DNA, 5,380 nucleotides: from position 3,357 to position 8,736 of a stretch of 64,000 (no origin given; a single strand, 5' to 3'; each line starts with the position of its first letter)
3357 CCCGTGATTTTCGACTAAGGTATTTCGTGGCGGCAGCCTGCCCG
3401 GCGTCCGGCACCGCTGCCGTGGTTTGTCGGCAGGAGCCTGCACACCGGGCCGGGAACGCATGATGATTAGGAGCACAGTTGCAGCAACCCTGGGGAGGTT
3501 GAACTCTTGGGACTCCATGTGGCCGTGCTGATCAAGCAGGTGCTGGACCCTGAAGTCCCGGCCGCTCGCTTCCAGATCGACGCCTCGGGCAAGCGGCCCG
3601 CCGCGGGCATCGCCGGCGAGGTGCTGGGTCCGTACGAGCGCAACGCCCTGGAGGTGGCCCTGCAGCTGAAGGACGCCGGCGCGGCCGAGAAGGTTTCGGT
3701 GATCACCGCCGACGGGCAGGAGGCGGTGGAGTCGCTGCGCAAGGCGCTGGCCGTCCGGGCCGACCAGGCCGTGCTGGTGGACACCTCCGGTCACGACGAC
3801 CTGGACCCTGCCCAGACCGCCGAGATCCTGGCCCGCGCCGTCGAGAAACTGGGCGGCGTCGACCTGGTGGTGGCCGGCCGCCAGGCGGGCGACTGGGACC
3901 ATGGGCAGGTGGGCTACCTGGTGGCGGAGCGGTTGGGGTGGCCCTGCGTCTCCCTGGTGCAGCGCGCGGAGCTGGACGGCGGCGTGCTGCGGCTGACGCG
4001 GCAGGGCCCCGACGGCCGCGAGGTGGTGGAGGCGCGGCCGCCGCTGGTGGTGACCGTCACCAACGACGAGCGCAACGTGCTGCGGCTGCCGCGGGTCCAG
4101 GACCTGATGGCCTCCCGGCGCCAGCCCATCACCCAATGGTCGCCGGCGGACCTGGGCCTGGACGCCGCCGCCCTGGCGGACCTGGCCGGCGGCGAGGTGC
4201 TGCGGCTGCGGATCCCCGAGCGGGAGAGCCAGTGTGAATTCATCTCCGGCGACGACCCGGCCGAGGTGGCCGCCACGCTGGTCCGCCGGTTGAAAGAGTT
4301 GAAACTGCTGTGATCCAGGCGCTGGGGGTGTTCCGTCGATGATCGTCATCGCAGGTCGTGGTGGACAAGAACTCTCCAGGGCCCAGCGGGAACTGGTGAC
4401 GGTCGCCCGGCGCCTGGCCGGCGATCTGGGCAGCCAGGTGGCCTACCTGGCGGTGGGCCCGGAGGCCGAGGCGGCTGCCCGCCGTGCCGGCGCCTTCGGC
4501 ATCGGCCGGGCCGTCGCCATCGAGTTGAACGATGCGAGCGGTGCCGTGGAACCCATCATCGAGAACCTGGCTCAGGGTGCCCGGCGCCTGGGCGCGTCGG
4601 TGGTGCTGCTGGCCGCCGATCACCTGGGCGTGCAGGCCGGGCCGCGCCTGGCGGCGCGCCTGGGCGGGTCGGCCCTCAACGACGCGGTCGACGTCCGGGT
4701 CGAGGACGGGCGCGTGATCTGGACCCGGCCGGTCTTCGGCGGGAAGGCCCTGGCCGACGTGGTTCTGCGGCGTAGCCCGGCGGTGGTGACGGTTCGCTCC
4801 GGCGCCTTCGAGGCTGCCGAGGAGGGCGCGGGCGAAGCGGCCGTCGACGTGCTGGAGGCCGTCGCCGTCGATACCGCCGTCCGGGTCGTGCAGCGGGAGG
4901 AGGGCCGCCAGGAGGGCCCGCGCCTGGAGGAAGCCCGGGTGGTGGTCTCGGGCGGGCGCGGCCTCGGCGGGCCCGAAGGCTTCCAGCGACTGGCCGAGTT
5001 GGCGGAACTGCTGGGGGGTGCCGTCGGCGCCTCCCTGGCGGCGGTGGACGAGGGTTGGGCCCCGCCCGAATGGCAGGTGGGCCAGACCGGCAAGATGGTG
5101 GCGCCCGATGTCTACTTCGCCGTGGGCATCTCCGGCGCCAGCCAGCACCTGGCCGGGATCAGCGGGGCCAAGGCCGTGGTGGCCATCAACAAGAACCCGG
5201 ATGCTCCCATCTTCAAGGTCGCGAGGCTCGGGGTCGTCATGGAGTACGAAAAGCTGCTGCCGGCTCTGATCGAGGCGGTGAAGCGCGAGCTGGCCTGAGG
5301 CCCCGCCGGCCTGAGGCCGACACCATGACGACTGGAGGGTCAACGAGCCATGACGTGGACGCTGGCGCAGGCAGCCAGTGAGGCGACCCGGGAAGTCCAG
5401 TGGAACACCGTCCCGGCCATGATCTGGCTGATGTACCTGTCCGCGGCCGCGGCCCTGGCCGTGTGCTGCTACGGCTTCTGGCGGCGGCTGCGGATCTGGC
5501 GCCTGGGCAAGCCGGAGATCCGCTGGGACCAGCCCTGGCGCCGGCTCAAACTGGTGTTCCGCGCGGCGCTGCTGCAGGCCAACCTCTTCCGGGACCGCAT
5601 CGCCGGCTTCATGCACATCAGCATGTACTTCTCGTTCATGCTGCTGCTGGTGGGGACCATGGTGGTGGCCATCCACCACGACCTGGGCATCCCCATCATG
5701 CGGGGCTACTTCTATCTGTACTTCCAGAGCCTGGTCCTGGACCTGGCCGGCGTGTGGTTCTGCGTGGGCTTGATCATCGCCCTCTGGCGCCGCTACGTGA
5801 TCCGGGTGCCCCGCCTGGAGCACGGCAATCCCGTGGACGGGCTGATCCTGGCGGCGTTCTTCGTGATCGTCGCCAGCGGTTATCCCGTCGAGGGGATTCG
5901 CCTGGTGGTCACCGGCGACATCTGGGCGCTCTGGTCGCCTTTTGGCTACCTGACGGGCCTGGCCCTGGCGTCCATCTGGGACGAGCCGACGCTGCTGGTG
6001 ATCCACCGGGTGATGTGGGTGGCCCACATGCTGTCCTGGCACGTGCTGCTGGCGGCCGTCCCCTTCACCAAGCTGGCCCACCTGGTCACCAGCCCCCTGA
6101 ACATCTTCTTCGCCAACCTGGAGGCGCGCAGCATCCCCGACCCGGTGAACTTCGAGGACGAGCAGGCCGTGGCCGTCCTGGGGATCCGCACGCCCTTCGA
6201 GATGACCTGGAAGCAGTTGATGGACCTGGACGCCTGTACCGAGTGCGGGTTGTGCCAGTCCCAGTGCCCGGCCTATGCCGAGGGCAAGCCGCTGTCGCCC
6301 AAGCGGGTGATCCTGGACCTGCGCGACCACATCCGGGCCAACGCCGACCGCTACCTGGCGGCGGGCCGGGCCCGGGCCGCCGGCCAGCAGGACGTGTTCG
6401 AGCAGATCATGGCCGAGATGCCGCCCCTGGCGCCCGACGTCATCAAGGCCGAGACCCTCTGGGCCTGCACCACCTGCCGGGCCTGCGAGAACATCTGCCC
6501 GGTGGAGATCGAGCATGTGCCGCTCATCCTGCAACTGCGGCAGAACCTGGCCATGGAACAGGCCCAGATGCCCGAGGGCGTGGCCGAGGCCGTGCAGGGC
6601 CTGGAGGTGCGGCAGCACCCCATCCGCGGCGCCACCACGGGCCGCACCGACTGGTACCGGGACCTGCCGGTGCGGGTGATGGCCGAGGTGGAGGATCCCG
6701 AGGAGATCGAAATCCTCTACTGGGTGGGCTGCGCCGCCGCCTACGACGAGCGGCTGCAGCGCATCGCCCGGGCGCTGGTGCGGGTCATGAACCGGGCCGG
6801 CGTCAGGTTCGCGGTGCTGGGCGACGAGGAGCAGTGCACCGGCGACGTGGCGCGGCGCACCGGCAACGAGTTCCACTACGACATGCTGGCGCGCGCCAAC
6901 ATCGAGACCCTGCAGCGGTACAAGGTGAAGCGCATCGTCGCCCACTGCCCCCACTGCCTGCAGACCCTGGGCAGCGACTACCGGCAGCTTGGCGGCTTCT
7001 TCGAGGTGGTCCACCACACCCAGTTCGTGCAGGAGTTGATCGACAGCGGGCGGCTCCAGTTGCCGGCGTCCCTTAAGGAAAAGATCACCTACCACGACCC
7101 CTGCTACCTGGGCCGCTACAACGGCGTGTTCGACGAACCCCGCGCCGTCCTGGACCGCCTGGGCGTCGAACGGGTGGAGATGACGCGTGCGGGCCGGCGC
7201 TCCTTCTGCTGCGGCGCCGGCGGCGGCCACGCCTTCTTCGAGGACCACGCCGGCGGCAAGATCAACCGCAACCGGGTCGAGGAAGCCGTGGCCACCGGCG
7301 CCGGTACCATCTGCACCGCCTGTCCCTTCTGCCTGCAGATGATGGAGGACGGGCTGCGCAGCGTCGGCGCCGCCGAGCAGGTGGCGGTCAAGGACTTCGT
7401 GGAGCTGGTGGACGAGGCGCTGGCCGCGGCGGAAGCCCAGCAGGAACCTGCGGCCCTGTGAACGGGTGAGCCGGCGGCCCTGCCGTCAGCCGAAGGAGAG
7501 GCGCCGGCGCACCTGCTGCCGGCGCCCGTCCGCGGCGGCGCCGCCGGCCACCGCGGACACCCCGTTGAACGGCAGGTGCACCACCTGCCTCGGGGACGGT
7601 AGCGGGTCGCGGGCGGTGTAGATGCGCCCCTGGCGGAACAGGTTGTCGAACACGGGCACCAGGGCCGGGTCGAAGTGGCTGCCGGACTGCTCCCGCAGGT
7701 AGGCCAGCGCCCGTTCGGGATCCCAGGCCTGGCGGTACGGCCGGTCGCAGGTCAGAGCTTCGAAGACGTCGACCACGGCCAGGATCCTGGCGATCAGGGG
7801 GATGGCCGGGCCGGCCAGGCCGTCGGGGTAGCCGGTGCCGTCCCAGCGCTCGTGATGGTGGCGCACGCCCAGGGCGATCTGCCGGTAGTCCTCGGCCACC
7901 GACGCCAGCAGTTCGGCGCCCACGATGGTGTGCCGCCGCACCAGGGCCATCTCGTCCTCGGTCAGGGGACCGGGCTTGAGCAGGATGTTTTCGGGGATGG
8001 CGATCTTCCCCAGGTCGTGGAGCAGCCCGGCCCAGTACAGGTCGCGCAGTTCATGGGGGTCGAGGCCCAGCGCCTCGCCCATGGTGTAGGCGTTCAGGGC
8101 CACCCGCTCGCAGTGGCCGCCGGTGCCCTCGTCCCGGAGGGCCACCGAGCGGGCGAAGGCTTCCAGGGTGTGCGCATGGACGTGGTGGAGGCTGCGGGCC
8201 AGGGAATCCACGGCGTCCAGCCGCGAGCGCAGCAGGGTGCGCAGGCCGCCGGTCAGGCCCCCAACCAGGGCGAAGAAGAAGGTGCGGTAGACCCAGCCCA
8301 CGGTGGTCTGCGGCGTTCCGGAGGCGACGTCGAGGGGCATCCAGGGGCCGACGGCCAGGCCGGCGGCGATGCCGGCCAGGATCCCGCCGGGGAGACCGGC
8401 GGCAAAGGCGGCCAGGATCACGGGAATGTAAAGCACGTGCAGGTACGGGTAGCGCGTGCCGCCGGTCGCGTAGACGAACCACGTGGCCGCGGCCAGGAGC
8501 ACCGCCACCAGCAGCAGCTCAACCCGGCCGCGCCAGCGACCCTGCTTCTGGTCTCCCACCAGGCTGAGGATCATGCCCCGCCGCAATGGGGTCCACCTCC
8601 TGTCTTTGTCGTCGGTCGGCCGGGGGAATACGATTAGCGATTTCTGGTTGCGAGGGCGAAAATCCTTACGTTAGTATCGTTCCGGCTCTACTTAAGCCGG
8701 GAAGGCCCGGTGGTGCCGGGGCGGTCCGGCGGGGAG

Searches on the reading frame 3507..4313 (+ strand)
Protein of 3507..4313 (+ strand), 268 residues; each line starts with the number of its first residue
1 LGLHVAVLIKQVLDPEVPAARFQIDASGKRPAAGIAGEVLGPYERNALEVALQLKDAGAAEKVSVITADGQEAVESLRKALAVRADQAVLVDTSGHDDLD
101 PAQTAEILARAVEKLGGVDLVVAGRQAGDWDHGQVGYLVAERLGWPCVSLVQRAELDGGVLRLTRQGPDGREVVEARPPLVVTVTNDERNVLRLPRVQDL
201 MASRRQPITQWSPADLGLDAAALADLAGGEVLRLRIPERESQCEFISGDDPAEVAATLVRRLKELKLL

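Call 64: search_protein_families(library=pfam, proteins=[window:3507-4313:+])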
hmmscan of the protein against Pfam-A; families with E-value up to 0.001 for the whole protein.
window:3507-4313:+ (268 aa): 1 family
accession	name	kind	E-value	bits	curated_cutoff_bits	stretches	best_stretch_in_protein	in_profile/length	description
PF01012.27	ETF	-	8.9e-31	107.5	26.7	1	39-215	12-180/181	Electron transfer flavoprotein domain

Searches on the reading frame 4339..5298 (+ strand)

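Call 64: search_protein_families(library=pfam, proteins=[window:4339-5298:+])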
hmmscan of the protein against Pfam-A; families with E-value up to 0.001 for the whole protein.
window:4339-5298:+ (319 aa): 2 families
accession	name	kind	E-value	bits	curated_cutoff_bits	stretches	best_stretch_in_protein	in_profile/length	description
PF00766.25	ETF_alpha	-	1.7e-33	114.9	27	1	196-274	2-80/81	Electron transfer flavoprotein FAD-binding domain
PF01012.27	ETF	-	8.8e-30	104.3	26.7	1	3-174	3-178/181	Electron transfer flavoprotein domain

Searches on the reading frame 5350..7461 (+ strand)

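Call 64: search_protein_families(library=pfam, proteins=[window:5350-7461:+])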
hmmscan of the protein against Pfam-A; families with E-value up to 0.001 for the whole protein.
window:5350-7461:+ (703 aa): 7 families
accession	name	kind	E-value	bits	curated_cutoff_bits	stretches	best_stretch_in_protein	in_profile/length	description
PF02754.22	CCG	-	2.2e-33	114.6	20.6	2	579-665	1-84/85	Cysteine-rich domain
PF13183.11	Fer4_8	-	8e-11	42.8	27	1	293-387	2-68/68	4Fe-4S dicluster domain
PF13187.11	Fer4_9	-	1.4e-08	35.1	27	1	295-386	1-50/52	4Fe-4S dicluster domain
PF12797.12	Fer4_2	-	1.7e-06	28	24.5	1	287-308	1-22/22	4Fe-4S binding domain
PF12838.12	Fer4_7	-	3.5e-06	27.8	27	0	291-308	33-50/52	4Fe-4S dicluster domain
PF13237.11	Fer4_10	-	4.2e-06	27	25.5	1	291-384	4-53/53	4Fe-4S dicluster domain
PF02665.19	Nitrate_red_gam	-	0.00032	20.8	22.9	1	131-253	92-207/217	Nitrate reductase gamma subunit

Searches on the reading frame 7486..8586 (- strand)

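Call 64: search_protein_families(library=pfam, proteins=[window:7486-8586:-])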
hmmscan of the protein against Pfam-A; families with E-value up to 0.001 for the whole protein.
window:7486-8586:- (366 aa): 2 families
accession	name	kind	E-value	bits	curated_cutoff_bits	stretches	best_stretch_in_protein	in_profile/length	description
PF13487.12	HD_5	-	1.5e-42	145.7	27.2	1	144-309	3-170/170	HD domain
PF01966.28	HD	-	3.2e-21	76.2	22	1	156-277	2-115/116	HD domain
